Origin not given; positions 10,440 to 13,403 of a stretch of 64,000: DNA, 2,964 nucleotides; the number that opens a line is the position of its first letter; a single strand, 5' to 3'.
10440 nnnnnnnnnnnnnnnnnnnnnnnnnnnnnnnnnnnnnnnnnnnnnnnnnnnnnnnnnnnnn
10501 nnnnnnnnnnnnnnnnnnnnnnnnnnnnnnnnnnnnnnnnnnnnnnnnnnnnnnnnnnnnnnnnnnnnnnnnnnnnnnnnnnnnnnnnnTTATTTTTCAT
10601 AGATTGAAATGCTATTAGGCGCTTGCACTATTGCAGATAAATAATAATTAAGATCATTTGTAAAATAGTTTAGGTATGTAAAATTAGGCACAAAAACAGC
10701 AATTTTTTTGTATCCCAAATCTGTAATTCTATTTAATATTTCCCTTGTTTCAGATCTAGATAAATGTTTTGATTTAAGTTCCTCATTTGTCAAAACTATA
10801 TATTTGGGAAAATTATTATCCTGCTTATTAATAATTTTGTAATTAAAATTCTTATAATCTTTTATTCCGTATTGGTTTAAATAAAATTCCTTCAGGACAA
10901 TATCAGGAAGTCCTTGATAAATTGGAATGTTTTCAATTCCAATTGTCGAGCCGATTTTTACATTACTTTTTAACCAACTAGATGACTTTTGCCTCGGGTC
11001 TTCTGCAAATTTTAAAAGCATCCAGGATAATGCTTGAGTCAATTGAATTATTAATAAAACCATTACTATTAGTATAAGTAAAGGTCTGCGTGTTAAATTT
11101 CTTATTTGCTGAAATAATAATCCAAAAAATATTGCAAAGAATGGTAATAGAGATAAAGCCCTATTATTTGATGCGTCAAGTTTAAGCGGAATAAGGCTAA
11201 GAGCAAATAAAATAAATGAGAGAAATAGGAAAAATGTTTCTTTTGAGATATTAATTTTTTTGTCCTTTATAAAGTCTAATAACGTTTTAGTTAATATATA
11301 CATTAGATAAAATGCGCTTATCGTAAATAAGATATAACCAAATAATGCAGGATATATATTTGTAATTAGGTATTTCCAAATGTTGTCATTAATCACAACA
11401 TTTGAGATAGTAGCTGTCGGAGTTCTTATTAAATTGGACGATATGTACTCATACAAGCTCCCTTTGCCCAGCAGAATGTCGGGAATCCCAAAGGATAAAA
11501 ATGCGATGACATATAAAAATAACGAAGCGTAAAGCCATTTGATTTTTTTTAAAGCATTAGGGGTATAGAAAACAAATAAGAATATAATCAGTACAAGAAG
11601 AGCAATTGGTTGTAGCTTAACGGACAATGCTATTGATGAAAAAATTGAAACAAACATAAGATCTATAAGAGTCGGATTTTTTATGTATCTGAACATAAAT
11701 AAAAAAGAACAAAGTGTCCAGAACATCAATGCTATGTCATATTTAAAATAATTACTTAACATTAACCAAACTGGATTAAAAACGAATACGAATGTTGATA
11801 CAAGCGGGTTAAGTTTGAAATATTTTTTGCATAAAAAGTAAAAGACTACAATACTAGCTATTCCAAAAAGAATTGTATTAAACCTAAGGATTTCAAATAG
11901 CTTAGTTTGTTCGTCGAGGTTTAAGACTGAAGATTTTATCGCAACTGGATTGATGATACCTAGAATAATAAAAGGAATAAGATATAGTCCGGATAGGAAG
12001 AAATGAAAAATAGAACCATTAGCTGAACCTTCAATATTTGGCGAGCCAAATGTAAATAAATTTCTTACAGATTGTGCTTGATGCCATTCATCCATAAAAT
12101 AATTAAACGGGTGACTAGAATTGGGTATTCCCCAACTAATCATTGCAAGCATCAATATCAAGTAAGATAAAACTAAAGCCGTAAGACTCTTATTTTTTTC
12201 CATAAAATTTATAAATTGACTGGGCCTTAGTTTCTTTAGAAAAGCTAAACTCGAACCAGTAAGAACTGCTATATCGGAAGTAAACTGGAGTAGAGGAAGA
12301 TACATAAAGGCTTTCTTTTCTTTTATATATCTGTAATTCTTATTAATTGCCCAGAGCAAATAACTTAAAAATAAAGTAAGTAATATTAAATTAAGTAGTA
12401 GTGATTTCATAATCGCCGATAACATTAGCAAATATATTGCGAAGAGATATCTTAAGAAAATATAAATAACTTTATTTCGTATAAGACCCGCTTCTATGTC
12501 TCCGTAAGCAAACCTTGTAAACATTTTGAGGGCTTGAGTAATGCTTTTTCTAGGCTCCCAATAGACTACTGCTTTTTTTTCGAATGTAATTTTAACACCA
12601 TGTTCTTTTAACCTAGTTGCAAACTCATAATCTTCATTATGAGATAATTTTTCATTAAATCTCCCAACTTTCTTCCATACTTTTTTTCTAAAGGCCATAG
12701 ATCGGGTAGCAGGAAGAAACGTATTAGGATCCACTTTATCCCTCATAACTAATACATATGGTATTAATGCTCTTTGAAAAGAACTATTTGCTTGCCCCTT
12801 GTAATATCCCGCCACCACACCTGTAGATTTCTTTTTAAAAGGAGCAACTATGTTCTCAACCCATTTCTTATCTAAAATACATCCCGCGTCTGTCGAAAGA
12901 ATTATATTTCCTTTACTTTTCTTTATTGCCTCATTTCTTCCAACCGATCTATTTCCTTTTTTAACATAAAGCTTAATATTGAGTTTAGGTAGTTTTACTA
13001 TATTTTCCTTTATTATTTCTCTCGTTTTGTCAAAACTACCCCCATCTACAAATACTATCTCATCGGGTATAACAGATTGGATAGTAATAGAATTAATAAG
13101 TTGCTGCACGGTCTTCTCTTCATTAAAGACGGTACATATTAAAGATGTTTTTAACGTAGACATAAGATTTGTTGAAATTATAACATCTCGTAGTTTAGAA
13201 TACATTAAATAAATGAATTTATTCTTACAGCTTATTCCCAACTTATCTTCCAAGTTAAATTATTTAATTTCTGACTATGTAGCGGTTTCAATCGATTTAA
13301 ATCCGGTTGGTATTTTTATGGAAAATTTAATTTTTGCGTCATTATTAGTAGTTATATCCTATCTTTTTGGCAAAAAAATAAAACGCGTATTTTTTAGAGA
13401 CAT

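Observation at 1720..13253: Three GT2-GT-C fusion proteins: cytoplasmic lipid-sugar synthase or nucleotide-sugar transferase fused to an extracytoplasmic polyprenyl-phosphate-sugar-dependent transferase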

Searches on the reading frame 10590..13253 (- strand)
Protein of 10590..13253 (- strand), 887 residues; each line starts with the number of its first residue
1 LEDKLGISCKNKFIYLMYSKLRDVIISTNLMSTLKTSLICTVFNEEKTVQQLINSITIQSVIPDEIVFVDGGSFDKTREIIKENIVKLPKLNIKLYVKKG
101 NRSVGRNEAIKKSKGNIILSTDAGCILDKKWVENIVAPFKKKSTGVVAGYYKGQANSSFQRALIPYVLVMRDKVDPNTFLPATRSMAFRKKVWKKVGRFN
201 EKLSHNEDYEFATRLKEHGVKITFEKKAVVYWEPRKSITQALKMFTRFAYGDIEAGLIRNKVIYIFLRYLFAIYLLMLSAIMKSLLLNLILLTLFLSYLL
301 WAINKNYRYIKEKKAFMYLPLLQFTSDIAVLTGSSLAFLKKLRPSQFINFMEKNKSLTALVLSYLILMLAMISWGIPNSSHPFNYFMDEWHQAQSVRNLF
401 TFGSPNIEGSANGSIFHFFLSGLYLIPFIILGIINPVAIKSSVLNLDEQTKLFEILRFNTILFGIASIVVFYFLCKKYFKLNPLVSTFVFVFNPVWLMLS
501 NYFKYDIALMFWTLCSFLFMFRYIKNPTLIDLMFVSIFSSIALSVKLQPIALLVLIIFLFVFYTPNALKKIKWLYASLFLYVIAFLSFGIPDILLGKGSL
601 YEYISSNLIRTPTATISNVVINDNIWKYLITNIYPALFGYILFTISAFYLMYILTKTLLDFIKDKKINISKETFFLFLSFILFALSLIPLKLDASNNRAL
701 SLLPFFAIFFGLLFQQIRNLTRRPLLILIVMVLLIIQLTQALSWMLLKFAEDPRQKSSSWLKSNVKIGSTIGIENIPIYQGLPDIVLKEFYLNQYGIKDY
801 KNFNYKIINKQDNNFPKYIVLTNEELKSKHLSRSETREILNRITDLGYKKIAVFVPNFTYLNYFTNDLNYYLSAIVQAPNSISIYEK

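Call 4: search_protein_families(library=pfam, proteins=[window:10590-13253:-], max_evalue=0.01)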
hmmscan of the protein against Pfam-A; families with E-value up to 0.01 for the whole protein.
window:10590-13253:- (887 aa): 5 families
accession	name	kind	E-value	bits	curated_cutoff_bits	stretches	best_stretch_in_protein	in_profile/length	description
PF00535.33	Glycos_transf_2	-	3.9e-19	69.6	23.3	1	37-192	1-163/168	Glycosyl transferase family 2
PF13641.12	Glyco_tranf_2_3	-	1.9e-15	57.9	27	1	37-251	4-230/230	Glycosyltransferase like family 2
PF13632.12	Glyco_trans_2_3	-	2.5e-09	37.7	27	1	181-301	72-185/198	Glycosyl transferase family group 2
PF13506.12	Glyco_transf_21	-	8e-07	29.1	21.7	1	109-249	25-173/174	Glycosyl transferase family 21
PF13231.12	PMT_2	-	0.00083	20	26.1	1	456-584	24-155/160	Dolichyl-phosphate-mannose-protein mannosyltransferase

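Call 5: search_protein_families(library=ncbifam, proteins=[window:10590-13253:-], max_evalue=0.01)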
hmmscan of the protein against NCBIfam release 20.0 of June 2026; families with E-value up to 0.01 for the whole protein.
window:10590-13253:- (887 aa): 17 families
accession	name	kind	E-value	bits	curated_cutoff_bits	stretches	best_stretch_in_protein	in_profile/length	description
NF041875.1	EPS_EpsD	equivalog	7.8e-18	64.9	370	1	38-267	3-242/325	exopolysaccharide biosynthesis glycosyltransferase EpsD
TIGR03965.1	mycofact_glyco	equivalog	4.1e-16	58.9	280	1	35-259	75-305/467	mycofactocin biosynthesis glycosyltransferase MftF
TIGR04283.1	glyco_like_mftF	equivalog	5.5e-16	58.8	182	1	37-229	2-182/221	TIGR04283 family arsenosugar biosynthesis glycosyltransferase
TIGR03937.1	PgaC_IcaA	equivalog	2.4e-15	56.4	422.3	1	28-312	39-328/407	poly-beta-1,6-N-acetyl-D-glucosamine synthase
NF007482.0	PRK10073.1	equivalog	1.3e-09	37.6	423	1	32-135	4-106/334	glycosyltransferase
NF038302.1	EPS_HpsE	equivalog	3e-09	36.3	300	1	39-231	7-221/307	hormogonium polysaccharide biosynthesis glycosyltransferase HpsE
NF047683.1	TeichurnBiosyTuaG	equivalog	4.9e-08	32.9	400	1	36-134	8-106/252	teichuronic acid biosynthesis protein TuaG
TIGR03472.1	HpnI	equivalog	1.2e-07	30.9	310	1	45-324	52-340/373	bacteriohopanetetrol glucosamine biosynthesis glycosyltransferase HpnI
NF041394.1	GtaseAglG_Halo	equivalog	1.9e-07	30.7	440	1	38-238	6-213/304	glucosyl-dolichyl phosphate glucuronosyltransferase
NF045692.1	OglycostaseCruG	equivalog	4e-06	26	600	1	35-112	42-119/386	2'-O-glycosyltransferase CruG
NF010496.0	PRK13915.1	equivalog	1e-05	24.8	262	1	34-152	31-156/307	glucosyl-3-phosphoglycerate synthase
TIGR04242.1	nodulat_NodC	equivalog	1.9e-05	23.8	550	1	36-153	50-170/395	chitooligosaccharide synthase NodC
NF053739.1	GlytfEpsEBac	equivalog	2.3e-05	23.5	450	1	35-149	2-117/265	glycosyltransferase EpsE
NF038299.1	EPS_HpsN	equivalog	2.9e-05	23.2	425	1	36-227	3-215/317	hormogonium polysaccharide biosynthesis glycosyltransferase HpsN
TIGR04182.1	glyco_TIGR04182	equivalog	0.0018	17.7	325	1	38-144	5-102/293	S-layer glycoprotein N-glycosyltransferase AglJ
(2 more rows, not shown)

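Call 8: search_solved_structures(query=window:10590-13253:-, max_evalue=0.01)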
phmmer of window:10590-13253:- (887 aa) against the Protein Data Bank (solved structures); distinct sequences matched with E-value up to 0.01: 12.
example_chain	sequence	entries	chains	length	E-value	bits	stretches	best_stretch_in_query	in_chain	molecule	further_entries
2z87_A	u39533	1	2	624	1.7e-08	36.3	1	18-219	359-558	Chondroitin synthase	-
2z86_A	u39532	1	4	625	1.8e-08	36.3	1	18-219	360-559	Chondroitin synthase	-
5tze_C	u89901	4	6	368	3.6e-06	28.6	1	35-154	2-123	Glycosyl transferase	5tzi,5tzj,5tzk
5tz8_A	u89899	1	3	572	8.4e-06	27.4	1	35-154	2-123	Glycosyl transferase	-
8bz4_A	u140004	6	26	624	6.8e-05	24.4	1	32-149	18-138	Glycosyltransferase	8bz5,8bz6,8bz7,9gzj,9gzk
8bz8_A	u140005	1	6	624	7e-05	24.4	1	32-149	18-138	Glycosyltransferase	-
8vh7_A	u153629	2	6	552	0.0002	22.8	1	27-215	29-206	Heparosan synthase B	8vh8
8viw_A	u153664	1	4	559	0.00021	22.8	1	27-215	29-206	Heparosan synthase B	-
9omj_A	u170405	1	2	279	0.0073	17.7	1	37-119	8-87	Glycosyltransferase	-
9omh_A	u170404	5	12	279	0.0077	17.6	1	38-119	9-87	Glycosyltransferase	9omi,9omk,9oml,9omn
9omm_A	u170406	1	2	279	0.0077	17.6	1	38-119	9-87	Glycosyltransferase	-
22ao_A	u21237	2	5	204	0.0078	17.6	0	40-134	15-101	GmaR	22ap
